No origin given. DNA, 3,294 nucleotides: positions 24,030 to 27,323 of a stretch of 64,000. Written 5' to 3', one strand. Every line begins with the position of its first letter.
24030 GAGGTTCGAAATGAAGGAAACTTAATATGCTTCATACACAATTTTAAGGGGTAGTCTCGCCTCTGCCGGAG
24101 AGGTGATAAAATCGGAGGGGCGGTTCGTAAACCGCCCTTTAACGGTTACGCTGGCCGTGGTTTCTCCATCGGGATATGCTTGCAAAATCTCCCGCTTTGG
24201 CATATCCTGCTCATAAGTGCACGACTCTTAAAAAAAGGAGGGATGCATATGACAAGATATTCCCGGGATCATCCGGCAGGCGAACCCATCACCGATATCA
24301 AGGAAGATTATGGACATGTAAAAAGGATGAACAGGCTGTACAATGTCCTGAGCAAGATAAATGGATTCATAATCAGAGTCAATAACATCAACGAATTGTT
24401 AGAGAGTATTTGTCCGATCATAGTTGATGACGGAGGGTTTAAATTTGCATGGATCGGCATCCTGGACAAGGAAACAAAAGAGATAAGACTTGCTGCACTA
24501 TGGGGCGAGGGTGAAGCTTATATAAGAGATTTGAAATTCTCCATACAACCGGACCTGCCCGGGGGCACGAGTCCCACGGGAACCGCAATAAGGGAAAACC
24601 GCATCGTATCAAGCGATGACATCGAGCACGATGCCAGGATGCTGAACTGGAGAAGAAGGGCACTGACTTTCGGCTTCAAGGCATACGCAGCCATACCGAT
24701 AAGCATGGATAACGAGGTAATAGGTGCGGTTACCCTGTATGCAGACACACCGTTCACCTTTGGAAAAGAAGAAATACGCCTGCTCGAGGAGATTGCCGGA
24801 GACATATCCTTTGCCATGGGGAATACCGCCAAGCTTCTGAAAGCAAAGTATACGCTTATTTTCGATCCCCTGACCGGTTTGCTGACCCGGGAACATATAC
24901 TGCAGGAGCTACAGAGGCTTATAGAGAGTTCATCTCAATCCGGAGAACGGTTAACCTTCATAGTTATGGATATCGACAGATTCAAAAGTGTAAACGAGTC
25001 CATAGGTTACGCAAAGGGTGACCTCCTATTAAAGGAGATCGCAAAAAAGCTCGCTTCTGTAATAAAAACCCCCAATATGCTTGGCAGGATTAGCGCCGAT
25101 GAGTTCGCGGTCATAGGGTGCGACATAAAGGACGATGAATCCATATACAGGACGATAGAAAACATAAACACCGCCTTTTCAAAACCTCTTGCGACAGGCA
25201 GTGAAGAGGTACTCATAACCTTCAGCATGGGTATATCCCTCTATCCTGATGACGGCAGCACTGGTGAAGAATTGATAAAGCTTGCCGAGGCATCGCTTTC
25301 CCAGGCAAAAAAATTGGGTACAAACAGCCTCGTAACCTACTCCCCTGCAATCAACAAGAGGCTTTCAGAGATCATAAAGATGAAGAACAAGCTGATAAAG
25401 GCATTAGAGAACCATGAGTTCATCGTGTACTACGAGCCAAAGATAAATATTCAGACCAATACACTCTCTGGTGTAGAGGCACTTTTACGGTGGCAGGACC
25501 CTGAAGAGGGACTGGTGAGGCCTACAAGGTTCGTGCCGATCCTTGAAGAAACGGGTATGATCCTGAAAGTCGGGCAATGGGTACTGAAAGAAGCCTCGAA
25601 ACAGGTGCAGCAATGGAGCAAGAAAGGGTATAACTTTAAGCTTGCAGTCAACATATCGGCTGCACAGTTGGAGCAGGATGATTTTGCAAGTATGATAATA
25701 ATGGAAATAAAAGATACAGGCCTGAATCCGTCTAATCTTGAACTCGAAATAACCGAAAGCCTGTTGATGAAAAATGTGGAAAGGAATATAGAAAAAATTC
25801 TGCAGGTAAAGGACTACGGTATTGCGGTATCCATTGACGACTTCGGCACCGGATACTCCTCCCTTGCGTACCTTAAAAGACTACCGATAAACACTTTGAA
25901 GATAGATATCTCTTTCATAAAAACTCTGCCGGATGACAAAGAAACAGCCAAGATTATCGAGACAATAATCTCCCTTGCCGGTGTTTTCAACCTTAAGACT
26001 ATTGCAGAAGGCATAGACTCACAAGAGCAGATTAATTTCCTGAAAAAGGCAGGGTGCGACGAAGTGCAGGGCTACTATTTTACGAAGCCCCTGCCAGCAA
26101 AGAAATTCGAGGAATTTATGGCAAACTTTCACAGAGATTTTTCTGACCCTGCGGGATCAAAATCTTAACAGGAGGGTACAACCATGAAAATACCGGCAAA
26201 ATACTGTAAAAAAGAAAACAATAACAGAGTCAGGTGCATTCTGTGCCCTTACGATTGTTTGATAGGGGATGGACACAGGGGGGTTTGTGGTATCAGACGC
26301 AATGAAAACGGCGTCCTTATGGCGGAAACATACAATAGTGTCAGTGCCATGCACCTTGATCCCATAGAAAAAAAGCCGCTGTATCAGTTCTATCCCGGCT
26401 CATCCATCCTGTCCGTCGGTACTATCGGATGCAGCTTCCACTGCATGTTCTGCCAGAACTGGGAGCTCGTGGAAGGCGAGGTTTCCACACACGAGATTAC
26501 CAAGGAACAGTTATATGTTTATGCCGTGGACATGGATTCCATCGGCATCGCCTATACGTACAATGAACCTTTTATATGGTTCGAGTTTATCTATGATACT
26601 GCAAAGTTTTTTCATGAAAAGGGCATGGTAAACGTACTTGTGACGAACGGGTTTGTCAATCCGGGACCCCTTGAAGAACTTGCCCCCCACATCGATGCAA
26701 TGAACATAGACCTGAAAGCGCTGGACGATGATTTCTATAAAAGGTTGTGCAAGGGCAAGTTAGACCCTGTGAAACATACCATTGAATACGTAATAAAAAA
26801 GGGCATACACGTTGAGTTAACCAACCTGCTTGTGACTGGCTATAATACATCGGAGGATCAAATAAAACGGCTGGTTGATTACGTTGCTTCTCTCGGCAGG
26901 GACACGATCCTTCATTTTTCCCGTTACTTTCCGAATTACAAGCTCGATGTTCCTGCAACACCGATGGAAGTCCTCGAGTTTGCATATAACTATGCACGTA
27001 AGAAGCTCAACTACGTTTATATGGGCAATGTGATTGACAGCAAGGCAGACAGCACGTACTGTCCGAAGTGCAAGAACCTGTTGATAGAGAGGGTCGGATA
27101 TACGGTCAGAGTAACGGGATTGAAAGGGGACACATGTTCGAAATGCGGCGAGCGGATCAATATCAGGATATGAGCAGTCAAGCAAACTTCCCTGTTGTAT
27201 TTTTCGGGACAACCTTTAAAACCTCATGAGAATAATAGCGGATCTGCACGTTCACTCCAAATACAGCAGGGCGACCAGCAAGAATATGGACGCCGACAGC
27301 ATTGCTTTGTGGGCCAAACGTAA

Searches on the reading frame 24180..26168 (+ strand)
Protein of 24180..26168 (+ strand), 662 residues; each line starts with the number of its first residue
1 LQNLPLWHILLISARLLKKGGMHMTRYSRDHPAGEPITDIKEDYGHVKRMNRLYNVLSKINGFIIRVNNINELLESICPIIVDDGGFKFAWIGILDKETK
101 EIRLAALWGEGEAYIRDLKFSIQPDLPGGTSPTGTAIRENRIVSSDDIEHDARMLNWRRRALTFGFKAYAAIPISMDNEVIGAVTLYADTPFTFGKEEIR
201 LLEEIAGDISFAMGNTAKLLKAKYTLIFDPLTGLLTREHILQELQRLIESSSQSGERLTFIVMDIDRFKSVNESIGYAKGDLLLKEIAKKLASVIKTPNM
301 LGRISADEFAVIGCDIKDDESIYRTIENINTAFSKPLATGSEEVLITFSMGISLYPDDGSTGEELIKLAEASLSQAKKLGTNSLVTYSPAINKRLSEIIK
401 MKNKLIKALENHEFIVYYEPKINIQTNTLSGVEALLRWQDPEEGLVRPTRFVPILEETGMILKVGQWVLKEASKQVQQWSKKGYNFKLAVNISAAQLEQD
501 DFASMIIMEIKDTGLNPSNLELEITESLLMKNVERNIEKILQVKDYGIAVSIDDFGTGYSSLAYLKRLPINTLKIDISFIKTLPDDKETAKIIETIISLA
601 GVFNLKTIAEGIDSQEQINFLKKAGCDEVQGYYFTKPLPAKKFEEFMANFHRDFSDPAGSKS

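Call 48: search_protein_families(library=pfam, max_evalue=0.000001, proteins=[window:24180-26168:+])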
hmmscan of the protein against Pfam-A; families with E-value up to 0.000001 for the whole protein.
window:24180-26168:+ (662 aa): 5 families
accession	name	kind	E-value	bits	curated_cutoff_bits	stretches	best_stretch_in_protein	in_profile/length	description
PF00563.25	EAL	-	3.9e-71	239.6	31.3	1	404-637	3-236/236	EAL domain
PF00990.26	GGDEF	-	1.2e-33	116.6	23.8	1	228-382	3-160/161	Diguanylate cyclase, GGDEF domain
PF13185.12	GAF_2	-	1.1e-18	68.2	28.6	1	69-213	3-135/136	GAF domain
PF01590.32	GAF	-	1.1e-11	45.9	22.4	1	125-212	49-132/133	GAF domain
PF13492.12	GAF_3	-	1.1e-07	32.7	27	1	70-213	2-127/129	GAF domain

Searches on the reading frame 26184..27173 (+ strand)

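Call 48: search_protein_families(library=pfam, max_evalue=0.000001, proteins=[window:26184-27173:+])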
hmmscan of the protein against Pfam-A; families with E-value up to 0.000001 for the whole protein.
window:26184-27173:+ (329 aa): 1 family
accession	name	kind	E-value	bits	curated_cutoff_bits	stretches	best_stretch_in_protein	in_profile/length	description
PF04055.27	Radical_SAM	-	7.2e-19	69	29.5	1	80-233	4-165/166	Radical SAM superfamily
